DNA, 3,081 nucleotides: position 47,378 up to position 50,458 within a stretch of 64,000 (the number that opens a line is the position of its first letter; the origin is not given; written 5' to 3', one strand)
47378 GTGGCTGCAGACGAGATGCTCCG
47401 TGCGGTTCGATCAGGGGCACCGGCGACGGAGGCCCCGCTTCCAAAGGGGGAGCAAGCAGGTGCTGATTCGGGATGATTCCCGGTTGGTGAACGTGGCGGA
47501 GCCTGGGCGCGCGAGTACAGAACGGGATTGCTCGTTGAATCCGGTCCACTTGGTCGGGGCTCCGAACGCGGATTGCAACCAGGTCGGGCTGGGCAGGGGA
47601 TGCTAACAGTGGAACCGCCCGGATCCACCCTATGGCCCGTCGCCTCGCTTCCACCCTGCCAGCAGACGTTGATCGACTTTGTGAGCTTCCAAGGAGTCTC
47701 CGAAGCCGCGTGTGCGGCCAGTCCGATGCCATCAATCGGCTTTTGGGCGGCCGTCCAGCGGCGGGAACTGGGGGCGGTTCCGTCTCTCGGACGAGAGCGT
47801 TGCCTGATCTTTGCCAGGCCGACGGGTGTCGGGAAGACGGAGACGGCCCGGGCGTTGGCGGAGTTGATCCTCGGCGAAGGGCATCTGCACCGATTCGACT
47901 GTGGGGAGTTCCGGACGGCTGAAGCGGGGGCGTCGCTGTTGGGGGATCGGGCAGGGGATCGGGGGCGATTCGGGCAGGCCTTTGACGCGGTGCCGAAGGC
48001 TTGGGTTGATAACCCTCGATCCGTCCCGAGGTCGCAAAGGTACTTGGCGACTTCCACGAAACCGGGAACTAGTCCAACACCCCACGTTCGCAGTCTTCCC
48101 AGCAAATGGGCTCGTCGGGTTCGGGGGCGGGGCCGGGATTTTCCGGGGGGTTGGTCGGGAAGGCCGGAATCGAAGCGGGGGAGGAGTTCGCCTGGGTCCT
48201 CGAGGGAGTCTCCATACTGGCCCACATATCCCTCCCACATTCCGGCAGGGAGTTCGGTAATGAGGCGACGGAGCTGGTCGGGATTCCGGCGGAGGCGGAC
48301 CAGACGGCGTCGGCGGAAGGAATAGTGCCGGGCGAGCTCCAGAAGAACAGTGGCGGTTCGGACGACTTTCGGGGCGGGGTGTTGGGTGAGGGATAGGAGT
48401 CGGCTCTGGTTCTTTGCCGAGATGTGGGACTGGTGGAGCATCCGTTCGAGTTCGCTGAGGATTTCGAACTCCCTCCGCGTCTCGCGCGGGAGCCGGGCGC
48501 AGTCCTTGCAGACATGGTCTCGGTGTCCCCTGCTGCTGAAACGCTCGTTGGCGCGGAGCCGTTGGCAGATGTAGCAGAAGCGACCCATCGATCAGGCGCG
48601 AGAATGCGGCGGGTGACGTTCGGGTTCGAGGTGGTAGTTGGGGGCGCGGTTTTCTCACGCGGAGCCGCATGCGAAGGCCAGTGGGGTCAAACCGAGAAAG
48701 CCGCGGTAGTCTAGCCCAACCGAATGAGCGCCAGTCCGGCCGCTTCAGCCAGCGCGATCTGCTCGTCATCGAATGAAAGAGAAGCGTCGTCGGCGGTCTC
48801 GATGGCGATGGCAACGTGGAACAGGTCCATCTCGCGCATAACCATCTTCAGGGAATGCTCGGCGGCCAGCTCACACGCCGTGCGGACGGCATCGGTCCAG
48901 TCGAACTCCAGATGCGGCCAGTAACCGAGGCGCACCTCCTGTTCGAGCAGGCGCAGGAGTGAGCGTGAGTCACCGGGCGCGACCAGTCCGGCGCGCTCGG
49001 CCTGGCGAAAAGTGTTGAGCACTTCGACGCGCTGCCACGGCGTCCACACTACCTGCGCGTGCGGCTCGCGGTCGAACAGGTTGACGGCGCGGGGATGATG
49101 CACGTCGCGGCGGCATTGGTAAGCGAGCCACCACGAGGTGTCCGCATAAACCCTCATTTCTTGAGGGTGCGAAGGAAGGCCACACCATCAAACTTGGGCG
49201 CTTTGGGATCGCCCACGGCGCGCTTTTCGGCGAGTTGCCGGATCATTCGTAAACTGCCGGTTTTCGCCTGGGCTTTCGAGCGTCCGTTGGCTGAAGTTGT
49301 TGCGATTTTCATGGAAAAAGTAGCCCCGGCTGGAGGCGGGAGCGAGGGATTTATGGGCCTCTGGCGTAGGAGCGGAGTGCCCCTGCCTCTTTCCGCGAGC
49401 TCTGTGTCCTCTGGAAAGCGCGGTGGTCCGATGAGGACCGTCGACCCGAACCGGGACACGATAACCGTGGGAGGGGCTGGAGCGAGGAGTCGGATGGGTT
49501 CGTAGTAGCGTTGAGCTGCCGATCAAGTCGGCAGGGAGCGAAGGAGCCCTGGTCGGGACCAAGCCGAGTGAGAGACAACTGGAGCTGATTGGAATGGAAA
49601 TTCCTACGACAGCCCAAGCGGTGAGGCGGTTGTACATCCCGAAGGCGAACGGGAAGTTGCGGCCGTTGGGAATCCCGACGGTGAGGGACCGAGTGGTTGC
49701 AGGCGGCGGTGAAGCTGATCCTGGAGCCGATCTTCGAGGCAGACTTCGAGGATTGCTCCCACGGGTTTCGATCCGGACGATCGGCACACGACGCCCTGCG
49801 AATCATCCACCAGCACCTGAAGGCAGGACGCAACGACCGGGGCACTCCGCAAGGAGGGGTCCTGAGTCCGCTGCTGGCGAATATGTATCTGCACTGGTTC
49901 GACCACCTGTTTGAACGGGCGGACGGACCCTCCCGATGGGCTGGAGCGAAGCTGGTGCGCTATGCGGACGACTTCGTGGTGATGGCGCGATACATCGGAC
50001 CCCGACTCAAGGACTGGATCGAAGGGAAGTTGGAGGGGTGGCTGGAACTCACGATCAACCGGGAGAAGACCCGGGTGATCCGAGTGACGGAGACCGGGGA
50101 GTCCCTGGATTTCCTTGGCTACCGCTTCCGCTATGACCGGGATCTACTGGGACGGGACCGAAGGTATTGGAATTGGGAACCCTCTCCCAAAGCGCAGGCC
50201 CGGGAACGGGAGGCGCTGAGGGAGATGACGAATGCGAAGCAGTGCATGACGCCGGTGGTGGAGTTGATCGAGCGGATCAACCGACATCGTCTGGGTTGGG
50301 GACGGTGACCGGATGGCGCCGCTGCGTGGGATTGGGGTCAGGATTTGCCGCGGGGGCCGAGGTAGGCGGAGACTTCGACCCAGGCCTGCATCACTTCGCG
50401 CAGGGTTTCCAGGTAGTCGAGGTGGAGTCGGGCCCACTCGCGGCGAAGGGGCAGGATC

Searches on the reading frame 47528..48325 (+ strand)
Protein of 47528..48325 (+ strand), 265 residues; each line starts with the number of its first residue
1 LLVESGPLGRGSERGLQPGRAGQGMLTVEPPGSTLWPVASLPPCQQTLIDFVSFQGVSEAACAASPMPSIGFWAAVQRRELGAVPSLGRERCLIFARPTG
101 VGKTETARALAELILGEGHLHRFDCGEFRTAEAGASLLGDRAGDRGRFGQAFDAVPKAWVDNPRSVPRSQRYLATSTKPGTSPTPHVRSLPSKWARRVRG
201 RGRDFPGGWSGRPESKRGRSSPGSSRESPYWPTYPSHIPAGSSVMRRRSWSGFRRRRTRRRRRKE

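Call 5: search_protein_families(library=pfam, proteins=[window:47528-48325:+], max_evalue=0.01)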
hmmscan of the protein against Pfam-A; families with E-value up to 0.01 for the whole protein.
window:47528-48325:+ (265 aa): 1 family
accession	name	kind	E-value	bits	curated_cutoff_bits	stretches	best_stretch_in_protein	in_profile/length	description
PF07724.20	AAA_2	-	0.00082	19.9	27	1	94-146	7-60/166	AAA domain (Cdc48 subfamily)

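Call 51: search_protein_families(library=ncbifam, proteins=[window:47528-48325:+], max_evalue=0.01)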
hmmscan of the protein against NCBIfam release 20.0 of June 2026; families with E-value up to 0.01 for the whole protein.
window:47528-48325:+ (265 aa): 8 families
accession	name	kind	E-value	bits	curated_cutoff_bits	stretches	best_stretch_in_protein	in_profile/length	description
TIGR02639.1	ClpA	equivalog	2.1e-06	26.2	993.15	1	92-144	489-539/734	ATP-dependent Clp protease ATP-binding subunit ClpA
NF033606.1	heat_AAA_ClpK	exception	1.2e-05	23.4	1900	1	93-144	646-698/949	heat shock survival AAA family ATPase ClpK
TIGR03346.1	chaperone_ClpB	equivalog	1.8e-05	23.3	1232.1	1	92-143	597-649/853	ATP-dependent chaperone ClpB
NF033607.0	disagg_AAA_ClpG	exception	7.7e-05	20.8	1900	1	93-144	625-677/932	AAA family protein disaggregase ClpG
TIGR03345.1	VI_ClpV1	equivalog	0.00052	18.4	884.95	1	94-143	600-650/852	type VI secretion system ATPase TssH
NF008263.0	PRK11034.1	equivalog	0.0034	15.3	1350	1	93-146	491-542/758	ATP-dependent Clp protease ATP-binding subunit ClpA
TIGR03922.1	T7SS_EccA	equivalog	0.0068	15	466.65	1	84-130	306-352/557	type VII secretion AAA-ATPase EccA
NF008118.0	PRK10865.1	equivalog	0.0098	13.8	1417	0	92-143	600-652/857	ATP-dependent chaperone ClpB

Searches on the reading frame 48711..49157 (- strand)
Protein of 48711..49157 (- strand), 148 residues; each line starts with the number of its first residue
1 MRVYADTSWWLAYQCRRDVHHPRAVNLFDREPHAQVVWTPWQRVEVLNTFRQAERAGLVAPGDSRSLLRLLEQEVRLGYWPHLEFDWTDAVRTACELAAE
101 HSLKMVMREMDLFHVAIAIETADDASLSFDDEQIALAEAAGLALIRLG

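Call 51: search_protein_families(library=ncbifam, proteins=[window:48711-49157:-], max_evalue=0.01)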
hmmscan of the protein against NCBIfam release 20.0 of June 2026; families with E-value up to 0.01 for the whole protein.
window:48711-49157:- (148 aa): 0 families

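Call 64: find_encoding_contigs(protein=window:48711-49157:-, flank=8000, max_places=10)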
Protein window:48711-49157:- (148 aa): 4 contigs read that carry it; 3 places shown.
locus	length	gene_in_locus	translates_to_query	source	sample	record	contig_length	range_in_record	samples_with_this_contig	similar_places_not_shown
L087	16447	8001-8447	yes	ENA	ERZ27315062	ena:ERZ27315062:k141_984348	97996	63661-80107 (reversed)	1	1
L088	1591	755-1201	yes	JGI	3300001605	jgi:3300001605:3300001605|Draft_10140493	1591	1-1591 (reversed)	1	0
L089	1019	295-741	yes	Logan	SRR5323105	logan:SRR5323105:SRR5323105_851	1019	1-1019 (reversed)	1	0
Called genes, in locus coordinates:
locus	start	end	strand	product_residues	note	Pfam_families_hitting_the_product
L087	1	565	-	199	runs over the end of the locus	-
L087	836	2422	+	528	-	PF25954:Beta-barrel_RND_2, PF25967:RND-MFP_C (weak), PF25975:CzcB_C, PF25989:YknX_C (weak)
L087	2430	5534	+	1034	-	PF00873:ACR_tran, PF02355:SecD_SecF_C (faint)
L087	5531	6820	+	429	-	PF02321:OEP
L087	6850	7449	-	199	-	PF00078:RVT_1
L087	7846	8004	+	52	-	-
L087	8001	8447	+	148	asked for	PF01850:PIN (weak)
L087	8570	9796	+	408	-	-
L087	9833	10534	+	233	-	-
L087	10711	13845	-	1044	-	-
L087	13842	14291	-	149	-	-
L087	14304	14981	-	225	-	PF00196:GerE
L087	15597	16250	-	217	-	PF00072:Response_reg, PF00196:GerE, PF04545:Sigma70_r4 (weak), PF08281:Sigma70_r4_2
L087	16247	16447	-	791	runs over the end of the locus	PF13517:FG-GAP_3 (faint), PF01839:FG-GAP, PF07730:HisKA_3, PF02518:HATPase_c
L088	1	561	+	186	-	?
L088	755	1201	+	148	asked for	PF01850:PIN (weak)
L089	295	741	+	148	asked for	PF01850:PIN (weak)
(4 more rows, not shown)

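Call 91: search_protein_families(library=pfam, proteins=[window:48711-49157:-], max_evalue=0.01)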
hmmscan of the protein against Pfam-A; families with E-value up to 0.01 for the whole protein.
window:48711-49157:- (148 aa): 1 family
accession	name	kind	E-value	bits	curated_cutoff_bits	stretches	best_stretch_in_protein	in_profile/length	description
PF01850.27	PIN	-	1.2e-05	26.4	23.6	1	3-137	1-118/120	PIN domain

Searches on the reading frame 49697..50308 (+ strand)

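Call 51: search_protein_families(library=ncbifam, proteins=[window:49697-50308:+], max_evalue=0.01)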
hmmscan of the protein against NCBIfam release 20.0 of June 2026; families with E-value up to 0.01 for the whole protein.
window:49697-50308:+ (203 aa): 4 families
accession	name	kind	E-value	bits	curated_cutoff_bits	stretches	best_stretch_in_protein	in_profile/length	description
TIGR04416.1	group_II_RT_mat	equivalog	8e-48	163.3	300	2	45-202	175-322/353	group II intron reverse transcriptase/maturase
NF041746.1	Drt2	equivalog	2e-11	43.8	390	1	40-150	214-327/416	antiviral reverse transcriptase Drt2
NF041747.1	Drt3a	equivalog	2.4e-10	40.3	200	1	35-149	146-267/412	antiviral reverse transcriptase Drt3a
NF038233.2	retron_St85_RT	exception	6.2e-06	25.7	235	1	46-126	137-215/289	retron St85 family RNA-directed DNA polymerase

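Call 91: search_protein_families(library=pfam, proteins=[window:49697-50308:+], max_evalue=0.01)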
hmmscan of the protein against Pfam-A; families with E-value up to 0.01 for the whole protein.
window:49697-50308:+ (203 aa): 1 family
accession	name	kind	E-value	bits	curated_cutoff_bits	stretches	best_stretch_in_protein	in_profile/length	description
PF00078.32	RVT_1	-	1.2e-15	58.2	29.6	1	47-144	116-205/205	Reverse transcriptase (RNA-dependent DNA polymerase)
